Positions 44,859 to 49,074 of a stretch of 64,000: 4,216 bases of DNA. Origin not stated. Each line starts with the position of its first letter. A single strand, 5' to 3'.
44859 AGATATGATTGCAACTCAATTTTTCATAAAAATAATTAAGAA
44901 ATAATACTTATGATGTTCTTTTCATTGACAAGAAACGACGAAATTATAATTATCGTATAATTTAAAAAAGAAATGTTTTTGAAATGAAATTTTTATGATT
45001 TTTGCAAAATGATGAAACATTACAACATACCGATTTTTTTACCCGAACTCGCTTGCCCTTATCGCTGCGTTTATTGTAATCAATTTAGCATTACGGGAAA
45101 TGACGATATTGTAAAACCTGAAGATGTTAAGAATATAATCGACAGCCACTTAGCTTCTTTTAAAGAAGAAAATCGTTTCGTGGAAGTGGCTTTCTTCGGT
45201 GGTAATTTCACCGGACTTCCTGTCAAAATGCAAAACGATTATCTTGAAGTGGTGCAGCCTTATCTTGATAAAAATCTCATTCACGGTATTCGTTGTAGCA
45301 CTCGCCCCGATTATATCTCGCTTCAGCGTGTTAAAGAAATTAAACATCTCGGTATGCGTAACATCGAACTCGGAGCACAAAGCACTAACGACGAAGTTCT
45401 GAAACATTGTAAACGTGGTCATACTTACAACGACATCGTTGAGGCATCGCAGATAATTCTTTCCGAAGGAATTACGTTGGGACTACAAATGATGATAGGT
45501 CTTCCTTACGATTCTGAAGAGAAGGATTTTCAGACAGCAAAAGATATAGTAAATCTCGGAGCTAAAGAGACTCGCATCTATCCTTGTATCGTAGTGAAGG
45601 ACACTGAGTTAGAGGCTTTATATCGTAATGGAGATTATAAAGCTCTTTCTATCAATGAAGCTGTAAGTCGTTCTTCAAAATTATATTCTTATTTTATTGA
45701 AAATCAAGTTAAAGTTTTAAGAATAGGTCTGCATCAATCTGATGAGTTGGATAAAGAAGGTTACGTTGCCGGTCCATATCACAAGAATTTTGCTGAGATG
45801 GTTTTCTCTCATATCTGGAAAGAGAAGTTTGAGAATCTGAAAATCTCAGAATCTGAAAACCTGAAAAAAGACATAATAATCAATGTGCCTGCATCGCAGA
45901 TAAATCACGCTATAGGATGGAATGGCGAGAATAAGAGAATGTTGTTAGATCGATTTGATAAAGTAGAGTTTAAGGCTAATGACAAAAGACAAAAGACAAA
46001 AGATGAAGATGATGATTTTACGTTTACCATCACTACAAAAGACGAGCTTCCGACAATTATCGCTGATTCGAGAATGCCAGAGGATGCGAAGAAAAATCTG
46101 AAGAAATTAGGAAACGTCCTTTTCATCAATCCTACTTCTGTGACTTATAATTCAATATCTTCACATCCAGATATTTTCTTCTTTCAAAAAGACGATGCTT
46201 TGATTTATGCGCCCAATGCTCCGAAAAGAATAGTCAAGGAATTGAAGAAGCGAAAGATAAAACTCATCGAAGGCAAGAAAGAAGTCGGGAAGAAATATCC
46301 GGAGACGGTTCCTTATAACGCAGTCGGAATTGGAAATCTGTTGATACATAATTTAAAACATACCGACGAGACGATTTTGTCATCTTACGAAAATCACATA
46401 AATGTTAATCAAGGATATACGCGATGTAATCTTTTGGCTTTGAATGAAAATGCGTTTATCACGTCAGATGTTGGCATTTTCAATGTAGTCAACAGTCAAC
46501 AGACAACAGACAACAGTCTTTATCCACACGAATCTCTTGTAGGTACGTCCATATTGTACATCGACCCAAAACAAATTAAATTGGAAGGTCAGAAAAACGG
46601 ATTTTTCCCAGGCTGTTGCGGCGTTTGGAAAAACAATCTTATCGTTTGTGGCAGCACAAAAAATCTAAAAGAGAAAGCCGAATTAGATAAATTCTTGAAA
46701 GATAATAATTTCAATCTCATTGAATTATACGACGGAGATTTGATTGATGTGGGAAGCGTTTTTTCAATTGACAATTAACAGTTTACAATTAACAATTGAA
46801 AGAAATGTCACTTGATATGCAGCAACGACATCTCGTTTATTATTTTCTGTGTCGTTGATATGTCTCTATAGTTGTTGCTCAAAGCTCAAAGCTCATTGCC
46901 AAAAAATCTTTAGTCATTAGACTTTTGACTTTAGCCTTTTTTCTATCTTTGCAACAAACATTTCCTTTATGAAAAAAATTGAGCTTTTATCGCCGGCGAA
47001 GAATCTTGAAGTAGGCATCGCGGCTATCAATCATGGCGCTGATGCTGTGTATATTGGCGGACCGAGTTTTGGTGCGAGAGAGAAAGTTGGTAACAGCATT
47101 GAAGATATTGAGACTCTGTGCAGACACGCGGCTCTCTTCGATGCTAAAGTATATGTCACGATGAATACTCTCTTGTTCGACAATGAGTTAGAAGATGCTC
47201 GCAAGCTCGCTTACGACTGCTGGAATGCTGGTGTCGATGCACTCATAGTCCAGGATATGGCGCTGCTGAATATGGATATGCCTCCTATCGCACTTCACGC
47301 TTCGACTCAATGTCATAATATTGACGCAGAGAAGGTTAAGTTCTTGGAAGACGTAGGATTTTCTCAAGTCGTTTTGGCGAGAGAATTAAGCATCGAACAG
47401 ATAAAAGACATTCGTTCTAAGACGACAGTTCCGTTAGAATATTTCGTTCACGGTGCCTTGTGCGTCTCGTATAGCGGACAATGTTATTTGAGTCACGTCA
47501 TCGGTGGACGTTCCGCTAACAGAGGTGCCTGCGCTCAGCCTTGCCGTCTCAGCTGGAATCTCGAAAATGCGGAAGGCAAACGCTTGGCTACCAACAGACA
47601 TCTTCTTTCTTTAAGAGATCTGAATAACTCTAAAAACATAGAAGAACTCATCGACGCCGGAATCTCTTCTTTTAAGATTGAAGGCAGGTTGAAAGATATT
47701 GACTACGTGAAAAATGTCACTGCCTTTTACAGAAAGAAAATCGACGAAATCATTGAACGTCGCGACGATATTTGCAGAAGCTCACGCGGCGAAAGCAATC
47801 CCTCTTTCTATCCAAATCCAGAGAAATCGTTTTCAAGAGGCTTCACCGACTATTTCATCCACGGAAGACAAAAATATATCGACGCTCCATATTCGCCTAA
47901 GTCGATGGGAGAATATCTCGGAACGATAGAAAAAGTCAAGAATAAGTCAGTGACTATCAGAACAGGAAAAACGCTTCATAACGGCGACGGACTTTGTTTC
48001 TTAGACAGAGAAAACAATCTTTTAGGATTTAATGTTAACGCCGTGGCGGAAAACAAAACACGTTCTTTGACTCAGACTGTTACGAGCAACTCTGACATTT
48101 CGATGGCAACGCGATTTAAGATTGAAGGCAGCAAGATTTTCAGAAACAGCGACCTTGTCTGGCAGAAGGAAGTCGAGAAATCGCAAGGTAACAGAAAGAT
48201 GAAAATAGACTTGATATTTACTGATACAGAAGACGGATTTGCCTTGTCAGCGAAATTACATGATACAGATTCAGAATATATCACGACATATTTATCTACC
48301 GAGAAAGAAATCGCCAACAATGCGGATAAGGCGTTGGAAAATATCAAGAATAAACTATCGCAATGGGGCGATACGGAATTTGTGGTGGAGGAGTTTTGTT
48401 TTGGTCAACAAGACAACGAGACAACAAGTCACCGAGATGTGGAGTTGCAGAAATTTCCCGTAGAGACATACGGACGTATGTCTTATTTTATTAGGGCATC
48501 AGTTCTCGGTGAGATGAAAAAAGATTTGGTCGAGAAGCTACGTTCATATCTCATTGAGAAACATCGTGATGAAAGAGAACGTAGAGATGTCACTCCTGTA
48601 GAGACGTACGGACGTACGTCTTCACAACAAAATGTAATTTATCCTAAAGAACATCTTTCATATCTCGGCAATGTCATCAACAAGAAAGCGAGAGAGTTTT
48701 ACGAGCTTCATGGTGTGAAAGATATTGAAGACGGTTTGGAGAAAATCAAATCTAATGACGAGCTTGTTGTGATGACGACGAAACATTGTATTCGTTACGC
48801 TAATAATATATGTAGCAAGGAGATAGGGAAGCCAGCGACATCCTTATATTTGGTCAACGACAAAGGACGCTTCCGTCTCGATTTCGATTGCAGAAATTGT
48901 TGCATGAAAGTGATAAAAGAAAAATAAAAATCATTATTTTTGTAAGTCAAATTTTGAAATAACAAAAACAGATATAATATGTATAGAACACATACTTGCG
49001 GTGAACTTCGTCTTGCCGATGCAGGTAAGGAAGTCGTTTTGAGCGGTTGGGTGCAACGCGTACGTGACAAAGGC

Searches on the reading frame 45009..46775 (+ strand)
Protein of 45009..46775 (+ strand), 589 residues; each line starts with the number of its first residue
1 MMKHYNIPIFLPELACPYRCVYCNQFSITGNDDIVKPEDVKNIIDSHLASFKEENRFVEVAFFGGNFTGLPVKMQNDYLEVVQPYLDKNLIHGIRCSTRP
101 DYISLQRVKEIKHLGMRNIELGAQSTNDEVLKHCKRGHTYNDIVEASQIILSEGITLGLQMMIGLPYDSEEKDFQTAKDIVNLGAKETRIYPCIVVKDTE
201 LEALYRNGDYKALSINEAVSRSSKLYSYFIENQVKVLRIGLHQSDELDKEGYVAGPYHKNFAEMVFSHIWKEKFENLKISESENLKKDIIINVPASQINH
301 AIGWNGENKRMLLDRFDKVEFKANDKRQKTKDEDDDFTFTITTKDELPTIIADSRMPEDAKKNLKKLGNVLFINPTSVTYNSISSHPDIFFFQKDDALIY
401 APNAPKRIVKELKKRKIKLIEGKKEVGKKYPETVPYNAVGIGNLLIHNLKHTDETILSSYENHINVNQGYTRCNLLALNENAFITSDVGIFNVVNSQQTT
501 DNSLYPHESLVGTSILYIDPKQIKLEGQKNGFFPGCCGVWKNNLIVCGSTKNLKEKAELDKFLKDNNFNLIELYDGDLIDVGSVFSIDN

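Call 24: search_protein_families(library=pfam, proteins=[window:45009-46775:+])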
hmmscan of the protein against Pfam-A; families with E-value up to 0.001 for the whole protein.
window:45009-46775:+ (589 aa): 3 families
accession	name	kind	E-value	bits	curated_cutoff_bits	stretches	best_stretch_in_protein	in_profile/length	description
PF21778.2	DUF6873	-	5.8e-61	206.2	27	1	351-585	1-228/228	Family of unknown function (DUF6873)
PF04055.27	Radical_SAM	-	6.9e-20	72.3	29.5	1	15-172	6-158/166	Radical SAM superfamily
PF16199.10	Radical_SAM_C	-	9.3e-17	61.3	31.9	1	188-267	4-81/85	Radical_SAM C-terminal domain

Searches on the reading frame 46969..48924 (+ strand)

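Call 24: search_protein_families(library=pfam, proteins=[window:46969-48924:+])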
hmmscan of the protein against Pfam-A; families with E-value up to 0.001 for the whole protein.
window:46969-48924:+ (652 aa): 2 families
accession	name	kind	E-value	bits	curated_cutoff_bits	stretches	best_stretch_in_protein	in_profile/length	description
PF01136.24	Peptidase_U32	-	2e-76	256.8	22.4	1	75-302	2-232/233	Peptidase family U32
PF12392.13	DUF3656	-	5.5e-10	40.3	22.1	1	390-478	1-81/109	Collagenase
